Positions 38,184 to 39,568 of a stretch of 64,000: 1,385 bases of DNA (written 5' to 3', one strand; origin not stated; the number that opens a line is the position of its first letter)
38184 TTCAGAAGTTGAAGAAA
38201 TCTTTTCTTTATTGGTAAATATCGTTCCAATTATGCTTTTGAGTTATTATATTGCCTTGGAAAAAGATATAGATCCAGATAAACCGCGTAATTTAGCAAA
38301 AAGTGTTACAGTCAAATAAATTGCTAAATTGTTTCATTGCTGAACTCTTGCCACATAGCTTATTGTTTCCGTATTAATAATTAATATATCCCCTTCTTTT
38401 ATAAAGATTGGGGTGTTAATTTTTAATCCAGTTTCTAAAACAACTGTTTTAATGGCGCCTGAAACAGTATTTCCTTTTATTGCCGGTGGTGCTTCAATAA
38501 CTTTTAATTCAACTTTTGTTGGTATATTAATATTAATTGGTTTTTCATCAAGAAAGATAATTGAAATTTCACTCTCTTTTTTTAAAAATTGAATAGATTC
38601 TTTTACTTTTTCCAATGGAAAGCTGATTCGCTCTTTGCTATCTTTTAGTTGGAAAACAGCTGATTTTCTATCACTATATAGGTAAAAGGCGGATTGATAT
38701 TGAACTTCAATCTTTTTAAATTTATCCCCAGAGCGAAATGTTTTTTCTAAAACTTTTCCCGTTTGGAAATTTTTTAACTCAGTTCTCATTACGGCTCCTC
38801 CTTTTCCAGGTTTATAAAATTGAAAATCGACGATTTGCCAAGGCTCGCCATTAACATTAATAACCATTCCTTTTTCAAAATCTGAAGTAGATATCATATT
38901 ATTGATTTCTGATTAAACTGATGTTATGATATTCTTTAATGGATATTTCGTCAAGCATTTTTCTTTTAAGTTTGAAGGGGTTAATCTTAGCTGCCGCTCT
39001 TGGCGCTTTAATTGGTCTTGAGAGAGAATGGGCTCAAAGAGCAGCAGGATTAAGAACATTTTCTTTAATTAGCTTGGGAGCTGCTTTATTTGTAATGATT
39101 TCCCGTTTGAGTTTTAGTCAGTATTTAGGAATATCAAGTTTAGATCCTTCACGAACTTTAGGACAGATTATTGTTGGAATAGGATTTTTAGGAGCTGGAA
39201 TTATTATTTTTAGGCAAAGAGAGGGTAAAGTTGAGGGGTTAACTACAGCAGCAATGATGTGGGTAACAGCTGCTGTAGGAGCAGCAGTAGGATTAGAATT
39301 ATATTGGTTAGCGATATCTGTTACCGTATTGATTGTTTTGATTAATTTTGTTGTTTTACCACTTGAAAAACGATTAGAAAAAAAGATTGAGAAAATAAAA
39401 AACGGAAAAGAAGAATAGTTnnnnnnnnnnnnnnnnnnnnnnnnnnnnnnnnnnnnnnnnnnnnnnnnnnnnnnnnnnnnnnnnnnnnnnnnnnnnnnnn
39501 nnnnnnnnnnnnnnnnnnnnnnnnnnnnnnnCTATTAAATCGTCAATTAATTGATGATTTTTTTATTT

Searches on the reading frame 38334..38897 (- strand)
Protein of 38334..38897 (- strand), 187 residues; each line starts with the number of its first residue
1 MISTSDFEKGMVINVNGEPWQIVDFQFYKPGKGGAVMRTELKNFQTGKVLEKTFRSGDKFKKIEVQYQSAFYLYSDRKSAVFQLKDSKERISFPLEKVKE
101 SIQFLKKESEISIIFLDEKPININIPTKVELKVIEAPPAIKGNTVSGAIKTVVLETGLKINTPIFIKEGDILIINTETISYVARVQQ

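Call 28: search_protein_families(library=pfam, proteins=[window:38334-38897:-], max_evalue=0.001)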
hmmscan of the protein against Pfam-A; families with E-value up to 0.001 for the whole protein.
window:38334-38897:- (187 aa): 3 families
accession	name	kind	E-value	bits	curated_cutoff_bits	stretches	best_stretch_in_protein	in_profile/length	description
PF08207.18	EFP_N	-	8.7e-27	93.3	23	1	3-60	1-58/58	Elongation factor P (EF-P) KOW-like domain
PF09285.17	Elong-fact-P_C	-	3.6e-21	75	25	1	129-184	1-56/56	Elongation factor P, C-terminal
PF01132.26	EFP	-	1.7e-06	28.3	27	1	72-121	5-54/54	Elongation factor P (EF-P) OB domain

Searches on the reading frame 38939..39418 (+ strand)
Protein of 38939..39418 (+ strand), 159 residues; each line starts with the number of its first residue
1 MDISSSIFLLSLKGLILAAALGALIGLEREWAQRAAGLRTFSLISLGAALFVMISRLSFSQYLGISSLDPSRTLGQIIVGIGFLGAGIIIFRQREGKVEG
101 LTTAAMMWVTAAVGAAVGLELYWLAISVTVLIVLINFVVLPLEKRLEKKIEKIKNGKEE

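Call 28: search_protein_families(library=pfam, proteins=[window:38939-39418:+], max_evalue=0.001)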
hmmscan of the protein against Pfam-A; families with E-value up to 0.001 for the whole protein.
window:38939-39418:+ (159 aa): 1 family
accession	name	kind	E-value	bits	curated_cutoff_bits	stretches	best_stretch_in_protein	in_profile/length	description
PF02308.21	MgtC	-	4.4e-40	137.2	31.4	1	15-144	1-120/121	MgtC family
